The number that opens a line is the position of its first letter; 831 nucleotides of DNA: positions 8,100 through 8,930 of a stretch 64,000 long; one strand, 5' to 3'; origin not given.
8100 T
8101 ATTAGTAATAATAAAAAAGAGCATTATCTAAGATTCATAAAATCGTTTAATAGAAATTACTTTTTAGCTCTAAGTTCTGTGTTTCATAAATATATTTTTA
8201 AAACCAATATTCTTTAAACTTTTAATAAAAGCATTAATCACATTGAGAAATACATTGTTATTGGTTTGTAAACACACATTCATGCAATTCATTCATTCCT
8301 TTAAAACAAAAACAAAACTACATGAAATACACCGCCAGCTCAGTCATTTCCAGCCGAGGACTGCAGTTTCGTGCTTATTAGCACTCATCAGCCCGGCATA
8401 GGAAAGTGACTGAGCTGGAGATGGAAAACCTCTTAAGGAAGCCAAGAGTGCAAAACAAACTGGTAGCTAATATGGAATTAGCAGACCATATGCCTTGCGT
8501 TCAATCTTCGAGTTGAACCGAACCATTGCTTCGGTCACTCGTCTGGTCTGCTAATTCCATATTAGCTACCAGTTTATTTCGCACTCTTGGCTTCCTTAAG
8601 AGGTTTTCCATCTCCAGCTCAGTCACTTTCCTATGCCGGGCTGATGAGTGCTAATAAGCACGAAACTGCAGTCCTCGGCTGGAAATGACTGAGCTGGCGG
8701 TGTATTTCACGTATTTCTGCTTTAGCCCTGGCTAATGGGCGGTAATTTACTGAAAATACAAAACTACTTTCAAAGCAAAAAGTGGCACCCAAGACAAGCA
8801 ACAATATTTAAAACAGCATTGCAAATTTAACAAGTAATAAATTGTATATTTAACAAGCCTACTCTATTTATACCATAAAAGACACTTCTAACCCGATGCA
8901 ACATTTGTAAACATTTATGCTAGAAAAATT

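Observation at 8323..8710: Near-perfect 170-bp-arm palindrome about 1.9 kb downstream of the MVP stop codon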

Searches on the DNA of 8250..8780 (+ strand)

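Call 5: search_rna_families(source=window, start=8250, end=8780, threshold=evalue, max_evalue=10, show_alignments=6)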
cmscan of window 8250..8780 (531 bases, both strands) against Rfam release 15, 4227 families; matches with E-value up to 10: 9.
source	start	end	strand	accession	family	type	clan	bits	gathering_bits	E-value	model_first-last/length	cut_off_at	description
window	8469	8563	+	RF03361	mir-3136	Gene; miRNA;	-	30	86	0.0003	1-78/78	no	mir-3136 microRNA precursor family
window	8338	8408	-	RF02275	Hammerhead_HH9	Gene; ribozyme;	CL00010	29.9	52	1.5e-05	1-77/77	no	Hammerhead ribozyme HH9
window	8624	8694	+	RF02275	Hammerhead_HH9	Gene; ribozyme;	CL00010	29.9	52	1.5e-05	1-77/77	no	Hammerhead ribozyme HH9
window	8469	8563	-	RF03361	mir-3136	Gene; miRNA;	-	29.6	86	0.0004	1-78/78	no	mir-3136 microRNA precursor family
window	8328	8425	+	RF04099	MIR837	Gene; miRNA;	-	18.5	117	0.61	1-122/122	no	MIR837 microRNA precursor family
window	8471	8562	+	RF01013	mir-577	Gene; miRNA;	-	16.5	100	3.1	1-86/86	no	mir-577 microRNA precursor family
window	8614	8697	+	RF03355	mir-2008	Gene; miRNA;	-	16.4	93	2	1-85/85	no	mir-2008 microRNA precursor family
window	8467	8565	-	RF04290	mir-1197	Gene; miRNA;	CL00149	15.1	80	3.1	1-84/84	no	mir-1197 microRNA precursor family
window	8542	8605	+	RF02085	Yar_1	Gene; lncRNA;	-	12.8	50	3.9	1-74/74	no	Yellow-achaete intergenic RNA conserved region 1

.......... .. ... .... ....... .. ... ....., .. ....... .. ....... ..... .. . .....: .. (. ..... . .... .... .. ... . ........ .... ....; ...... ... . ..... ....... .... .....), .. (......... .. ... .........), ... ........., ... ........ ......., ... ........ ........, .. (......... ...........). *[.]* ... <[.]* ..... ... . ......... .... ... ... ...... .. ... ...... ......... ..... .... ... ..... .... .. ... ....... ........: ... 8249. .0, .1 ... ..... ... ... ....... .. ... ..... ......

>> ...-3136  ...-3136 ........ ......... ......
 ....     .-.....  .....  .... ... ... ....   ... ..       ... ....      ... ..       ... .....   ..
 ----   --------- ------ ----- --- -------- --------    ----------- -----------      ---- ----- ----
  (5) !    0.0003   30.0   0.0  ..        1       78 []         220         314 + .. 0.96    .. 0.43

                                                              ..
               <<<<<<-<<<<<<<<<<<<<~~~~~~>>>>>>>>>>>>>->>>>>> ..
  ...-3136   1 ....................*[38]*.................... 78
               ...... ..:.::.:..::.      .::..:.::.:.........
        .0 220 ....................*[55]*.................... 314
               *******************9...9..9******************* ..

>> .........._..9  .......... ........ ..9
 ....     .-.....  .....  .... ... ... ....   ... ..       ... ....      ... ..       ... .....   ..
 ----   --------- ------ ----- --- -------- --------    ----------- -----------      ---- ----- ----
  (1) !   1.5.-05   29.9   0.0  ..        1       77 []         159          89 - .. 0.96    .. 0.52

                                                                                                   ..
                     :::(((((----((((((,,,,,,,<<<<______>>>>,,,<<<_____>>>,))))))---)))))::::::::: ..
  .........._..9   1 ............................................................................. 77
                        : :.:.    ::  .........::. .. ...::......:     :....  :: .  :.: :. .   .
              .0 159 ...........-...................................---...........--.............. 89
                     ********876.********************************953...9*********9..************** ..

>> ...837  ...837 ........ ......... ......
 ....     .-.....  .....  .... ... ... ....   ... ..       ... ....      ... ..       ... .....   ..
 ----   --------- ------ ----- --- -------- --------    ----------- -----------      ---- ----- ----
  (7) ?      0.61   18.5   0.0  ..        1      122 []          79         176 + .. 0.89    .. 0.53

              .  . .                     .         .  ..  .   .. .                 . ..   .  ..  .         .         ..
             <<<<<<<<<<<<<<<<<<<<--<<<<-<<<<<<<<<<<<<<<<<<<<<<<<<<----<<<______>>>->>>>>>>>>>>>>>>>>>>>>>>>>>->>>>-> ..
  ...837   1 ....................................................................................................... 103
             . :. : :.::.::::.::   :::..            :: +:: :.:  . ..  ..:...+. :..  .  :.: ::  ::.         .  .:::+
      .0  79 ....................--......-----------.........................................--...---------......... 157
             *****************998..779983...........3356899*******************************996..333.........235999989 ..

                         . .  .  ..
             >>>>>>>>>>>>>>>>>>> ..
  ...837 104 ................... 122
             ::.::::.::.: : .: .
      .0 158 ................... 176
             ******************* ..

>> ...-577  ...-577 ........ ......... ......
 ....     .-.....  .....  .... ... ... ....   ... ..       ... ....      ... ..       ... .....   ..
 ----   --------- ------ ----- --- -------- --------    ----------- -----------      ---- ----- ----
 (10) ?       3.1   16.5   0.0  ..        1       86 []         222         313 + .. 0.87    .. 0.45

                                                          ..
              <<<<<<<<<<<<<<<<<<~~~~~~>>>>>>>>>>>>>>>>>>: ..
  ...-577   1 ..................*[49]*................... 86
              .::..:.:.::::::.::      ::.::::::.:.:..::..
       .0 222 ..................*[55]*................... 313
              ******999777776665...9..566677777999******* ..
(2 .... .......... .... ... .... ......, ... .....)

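Call 66: build_rna_model(alignment_id=A3, structure=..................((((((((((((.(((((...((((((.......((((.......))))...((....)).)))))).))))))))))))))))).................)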
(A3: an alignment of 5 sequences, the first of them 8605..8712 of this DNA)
Model R1 built from alignment A3 (5 sequences, 120 columns); structure: as given.
model positions 113; base pairs 28; branch points 1; effective number of sequences 1.53; information 0.59 bits per position. Calibrated on 0.2 Mb of random sequence (short: E-values are rough).
structure used (alignment columns):
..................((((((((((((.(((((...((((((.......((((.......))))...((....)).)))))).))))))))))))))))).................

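Call 67: search_with_rna_model(model_id=R1, source=window, filters=off, max_evalue=10, show_alignments=0)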
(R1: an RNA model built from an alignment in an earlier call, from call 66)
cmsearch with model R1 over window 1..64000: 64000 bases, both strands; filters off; matches with E-value up to 10: 27.
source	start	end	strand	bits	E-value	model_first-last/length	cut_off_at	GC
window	8320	8434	-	128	2.4e-33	1-113/113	no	0.5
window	8598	8712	+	127.1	4.2e-33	1-113/113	no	0.5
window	61735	61848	-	109.6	3.3e-28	1-113/113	no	0.45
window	27928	28041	+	89.3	1.5e-22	1-113/113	no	0.37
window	27839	27940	-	79.6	8.1e-20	1-113/113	no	0.43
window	8319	8433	+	27.1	3.9e-05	1-113/113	no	0.5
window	8599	8713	-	24.4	0.00022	1-113/113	no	0.5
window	6193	6272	-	13.6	0.24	1-113/113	no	0.28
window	8448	8580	-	12.4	0.49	1-113/113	no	0.42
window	46259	46368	-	11.5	0.89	1-113/113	no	0.3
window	61736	61847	+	11.3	1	1-113/113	no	0.44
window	43333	43432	-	10.6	1.6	1-113/113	no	0.28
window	13353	13408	-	9.6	3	1-113/113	no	0.21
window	8452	8584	+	9.6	3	1-113/113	no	0.42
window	52370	52423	-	9.6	3.1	1-113/113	no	0.39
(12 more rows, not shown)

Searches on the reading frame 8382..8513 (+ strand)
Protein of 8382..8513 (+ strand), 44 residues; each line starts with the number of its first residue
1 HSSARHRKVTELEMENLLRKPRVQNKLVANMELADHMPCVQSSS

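Call 33: find_homologous_proteins(query=window:8382-8513:+, max_evalue=0.01)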
Query seq(44 aa): no candidate shares three 5-residue words with the query. No homologue found.
